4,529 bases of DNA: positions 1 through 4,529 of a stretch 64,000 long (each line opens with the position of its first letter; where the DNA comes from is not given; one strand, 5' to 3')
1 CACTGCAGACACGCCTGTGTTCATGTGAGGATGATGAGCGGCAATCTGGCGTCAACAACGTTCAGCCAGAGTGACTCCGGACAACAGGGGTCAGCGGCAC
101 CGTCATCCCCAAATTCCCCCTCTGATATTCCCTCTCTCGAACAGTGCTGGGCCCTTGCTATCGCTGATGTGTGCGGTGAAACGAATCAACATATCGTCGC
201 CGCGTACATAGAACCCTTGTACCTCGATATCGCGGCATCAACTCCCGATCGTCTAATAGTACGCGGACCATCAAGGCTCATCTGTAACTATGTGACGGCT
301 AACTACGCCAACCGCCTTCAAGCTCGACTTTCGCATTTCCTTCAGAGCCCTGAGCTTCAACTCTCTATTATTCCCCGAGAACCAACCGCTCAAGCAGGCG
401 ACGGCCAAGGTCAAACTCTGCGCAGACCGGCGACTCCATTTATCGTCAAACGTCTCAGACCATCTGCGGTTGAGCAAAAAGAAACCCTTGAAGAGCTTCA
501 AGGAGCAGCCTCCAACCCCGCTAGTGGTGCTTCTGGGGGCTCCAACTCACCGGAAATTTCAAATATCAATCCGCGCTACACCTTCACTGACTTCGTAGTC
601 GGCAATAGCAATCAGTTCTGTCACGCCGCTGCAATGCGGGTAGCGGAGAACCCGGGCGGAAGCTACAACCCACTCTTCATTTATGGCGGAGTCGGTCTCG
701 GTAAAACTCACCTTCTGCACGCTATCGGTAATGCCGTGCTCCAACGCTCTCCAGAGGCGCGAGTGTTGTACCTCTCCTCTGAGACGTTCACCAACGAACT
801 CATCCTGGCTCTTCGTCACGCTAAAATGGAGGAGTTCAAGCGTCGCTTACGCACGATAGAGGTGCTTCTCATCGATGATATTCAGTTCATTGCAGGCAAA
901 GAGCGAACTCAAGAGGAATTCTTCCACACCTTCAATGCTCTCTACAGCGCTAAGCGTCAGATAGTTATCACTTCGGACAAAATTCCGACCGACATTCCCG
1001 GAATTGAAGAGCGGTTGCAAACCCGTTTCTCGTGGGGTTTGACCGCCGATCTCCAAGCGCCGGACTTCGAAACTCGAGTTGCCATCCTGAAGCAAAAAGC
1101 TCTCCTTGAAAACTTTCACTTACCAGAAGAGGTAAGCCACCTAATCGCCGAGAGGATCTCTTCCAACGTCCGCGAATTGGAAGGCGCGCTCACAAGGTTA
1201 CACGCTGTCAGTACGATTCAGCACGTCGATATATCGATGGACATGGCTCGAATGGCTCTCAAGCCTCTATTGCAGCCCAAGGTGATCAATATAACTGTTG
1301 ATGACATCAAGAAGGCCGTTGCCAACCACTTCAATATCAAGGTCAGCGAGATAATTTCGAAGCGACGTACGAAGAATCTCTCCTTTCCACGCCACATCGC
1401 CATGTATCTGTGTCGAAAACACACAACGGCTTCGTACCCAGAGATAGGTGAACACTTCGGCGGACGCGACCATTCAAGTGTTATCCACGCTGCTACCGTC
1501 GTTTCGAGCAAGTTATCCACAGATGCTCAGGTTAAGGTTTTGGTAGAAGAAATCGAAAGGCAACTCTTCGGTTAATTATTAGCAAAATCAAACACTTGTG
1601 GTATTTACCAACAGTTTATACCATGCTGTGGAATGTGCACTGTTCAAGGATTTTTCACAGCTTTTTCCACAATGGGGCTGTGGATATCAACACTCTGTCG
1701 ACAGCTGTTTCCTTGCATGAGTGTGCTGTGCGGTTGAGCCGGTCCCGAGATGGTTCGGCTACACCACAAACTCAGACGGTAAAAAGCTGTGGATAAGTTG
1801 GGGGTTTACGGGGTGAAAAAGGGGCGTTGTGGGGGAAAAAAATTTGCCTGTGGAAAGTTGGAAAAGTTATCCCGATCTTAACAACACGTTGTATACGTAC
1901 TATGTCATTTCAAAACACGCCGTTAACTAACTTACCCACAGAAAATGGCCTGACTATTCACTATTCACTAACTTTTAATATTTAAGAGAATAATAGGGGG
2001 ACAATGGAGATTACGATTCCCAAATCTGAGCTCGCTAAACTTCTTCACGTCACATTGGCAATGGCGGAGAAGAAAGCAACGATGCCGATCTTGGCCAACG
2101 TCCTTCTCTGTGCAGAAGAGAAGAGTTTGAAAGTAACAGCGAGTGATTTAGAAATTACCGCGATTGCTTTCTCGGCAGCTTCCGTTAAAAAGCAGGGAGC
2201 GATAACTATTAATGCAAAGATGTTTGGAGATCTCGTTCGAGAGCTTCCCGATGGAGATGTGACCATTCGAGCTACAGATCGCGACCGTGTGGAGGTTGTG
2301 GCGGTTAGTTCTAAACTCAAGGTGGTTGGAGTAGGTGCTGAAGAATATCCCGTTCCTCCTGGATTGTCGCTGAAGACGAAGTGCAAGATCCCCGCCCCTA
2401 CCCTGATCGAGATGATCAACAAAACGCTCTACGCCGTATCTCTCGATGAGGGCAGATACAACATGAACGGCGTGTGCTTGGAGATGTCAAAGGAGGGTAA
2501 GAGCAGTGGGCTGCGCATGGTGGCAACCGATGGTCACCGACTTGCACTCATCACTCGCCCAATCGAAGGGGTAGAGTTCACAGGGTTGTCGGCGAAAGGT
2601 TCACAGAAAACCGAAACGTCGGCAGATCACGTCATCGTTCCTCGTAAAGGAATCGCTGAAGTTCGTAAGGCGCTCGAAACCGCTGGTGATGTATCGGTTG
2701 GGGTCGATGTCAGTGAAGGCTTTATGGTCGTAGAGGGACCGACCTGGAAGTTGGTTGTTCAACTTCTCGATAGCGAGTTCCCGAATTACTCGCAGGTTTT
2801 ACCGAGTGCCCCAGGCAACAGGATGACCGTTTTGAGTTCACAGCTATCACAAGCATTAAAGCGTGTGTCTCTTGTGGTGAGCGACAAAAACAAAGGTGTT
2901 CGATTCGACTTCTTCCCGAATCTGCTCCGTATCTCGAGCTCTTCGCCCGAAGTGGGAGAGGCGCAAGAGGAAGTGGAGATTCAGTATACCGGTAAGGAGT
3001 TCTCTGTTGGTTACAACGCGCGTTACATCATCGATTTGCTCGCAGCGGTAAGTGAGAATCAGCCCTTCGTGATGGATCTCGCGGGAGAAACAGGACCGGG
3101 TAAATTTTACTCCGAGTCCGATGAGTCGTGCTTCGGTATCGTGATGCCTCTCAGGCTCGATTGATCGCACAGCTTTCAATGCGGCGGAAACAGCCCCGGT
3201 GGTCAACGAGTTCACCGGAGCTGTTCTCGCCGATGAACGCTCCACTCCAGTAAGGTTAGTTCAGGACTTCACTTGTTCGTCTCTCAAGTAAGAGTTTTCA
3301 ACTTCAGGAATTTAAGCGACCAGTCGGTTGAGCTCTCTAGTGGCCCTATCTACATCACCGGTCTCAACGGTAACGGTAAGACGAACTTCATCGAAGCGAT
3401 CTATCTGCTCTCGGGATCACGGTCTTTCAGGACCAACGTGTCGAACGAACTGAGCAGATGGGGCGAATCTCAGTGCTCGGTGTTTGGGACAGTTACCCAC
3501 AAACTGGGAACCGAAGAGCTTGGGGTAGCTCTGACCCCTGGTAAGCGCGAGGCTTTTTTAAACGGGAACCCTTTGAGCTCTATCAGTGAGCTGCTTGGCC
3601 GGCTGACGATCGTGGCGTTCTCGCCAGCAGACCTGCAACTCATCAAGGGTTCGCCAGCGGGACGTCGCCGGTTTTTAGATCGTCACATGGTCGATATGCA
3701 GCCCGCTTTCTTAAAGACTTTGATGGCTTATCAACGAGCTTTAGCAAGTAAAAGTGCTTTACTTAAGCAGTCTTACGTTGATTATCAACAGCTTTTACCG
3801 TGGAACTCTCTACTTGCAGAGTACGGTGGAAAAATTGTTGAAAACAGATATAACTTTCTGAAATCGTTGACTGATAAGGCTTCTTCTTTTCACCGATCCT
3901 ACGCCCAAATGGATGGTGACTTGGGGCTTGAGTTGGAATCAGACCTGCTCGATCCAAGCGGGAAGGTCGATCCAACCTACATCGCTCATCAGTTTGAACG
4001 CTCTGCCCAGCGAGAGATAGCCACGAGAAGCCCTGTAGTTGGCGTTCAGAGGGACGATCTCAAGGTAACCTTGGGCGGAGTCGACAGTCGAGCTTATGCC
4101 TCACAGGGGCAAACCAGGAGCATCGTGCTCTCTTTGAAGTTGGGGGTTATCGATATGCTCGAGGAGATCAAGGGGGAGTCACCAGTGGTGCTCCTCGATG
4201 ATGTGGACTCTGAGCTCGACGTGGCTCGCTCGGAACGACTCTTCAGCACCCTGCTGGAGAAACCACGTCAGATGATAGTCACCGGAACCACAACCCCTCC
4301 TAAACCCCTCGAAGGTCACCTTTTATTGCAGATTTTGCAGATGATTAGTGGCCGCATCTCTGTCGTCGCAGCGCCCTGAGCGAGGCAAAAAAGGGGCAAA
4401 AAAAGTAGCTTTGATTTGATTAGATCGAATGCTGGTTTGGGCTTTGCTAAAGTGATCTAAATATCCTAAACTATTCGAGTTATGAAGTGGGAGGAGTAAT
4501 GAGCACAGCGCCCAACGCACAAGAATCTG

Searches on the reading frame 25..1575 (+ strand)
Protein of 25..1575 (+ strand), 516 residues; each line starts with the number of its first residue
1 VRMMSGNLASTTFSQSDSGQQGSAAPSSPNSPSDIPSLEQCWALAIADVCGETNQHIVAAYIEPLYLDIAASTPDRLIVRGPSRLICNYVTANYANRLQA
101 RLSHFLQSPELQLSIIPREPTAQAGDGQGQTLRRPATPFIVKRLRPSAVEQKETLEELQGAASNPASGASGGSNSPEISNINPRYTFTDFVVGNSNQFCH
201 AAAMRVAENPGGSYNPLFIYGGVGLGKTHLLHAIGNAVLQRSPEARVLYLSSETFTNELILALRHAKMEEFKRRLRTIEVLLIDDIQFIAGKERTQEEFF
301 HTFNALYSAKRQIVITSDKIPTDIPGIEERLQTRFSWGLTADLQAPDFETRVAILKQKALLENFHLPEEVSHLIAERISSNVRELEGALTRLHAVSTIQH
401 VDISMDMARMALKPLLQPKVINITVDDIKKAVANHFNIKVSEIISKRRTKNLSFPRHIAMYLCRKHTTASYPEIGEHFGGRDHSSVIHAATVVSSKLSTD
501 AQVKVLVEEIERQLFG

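Call 81: search_protein_families(library=ncbifam, proteins=[window:25-1575:+], max_evalue=0.00001)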
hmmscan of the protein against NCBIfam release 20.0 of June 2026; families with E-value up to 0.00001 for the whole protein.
window:25-1575:+ (516 aa): 12 families
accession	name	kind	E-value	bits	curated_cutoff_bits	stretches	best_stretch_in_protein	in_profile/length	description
TIGR00362.1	DnaA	equivalog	1.9e-155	518.2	343.9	1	51-514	10-437/437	chromosomal replication initiator protein DnaA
NF001154.0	PRK00149.3-3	equivalog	5.7e-94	315.7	410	1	169-514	105-458/462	chromosomal replication initiator protein DnaA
NF009087.0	PRK12422.1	equivalog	1.5e-70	238.6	657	1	179-514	102-443/455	chromosomal replication initiator protein DnaA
TIGR03420.1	DnaA_homol_Hda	equivalog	2.3e-32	112.4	194.8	1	182-412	9-225/226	DnaA regulatory inactivator Hda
NF005982.0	PRK08084.1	equivalog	5.1e-20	72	268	1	186-400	20-221/235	DnaA inactivator Hda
NF038214.1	IS21_help_AAA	equivalog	1.7e-15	57.4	200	1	217-319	93-192/232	IS21-like element helper ATPase IstB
NF005304.0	PRK06835.1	equivalog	5.3e-12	45.5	215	1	210-321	179-290/330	ATP-binding protein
NF005992.0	PRK08116.1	subfamily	4.6e-11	42.4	189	1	184-324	81-225/269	hypothetical protein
NF005378.0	PRK06921.1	subfamily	1.4e-10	40.7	207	1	215-335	118-240/266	hypothetical protein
NF006505.0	PRK08939.1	equivalog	7.3e-09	35.3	228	1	210-286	152-226/306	primosomal protein DnaI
NF006038.0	PRK08181.1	subfamily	3.9e-07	29.6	317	1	215-318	108-208/271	transposase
NF005098.0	PRK06526.1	subfamily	1.3e-06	28.1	296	1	218-319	113-211/266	transposase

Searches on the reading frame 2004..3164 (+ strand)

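Call 81: search_protein_families(library=ncbifam, proteins=[window:2004-3164:+], max_evalue=0.00001)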
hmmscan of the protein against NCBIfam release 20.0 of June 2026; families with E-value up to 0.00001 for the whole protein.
window:2004-3164:+ (386 aa): 2 families
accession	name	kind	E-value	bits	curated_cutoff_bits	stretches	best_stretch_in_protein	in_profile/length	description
TIGR00663.1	dnan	equivalog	9.3e-75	251.9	137.65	1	1-385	1-367/367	DNA polymerase III subunit beta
NF004184.0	PRK05643.3-2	equivalog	3.8e-25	88.6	443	1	1-383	1-373/375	DNA polymerase III subunit beta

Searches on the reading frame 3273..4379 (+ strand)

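Call 81: search_protein_families(library=ncbifam, proteins=[window:3273-4379:+], max_evalue=0.00001)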
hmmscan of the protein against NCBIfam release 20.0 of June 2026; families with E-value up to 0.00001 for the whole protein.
window:3273-4379:+ (368 aa): 3 families
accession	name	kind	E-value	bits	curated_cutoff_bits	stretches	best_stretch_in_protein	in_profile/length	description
TIGR00611.2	recf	equivalog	7.1e-89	298.3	172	1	4-339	2-339/339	DNA replication/repair protein RecF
NF010680.0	PRK14079.1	equivalog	2.6e-57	194.4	386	1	3-344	3-331/349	recombination protein F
NF041035.1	Rad50_Halo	equivalog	4.1e-06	25.5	1000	1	1-76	1-76/883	DNA double-strand break repair ATPase Rad50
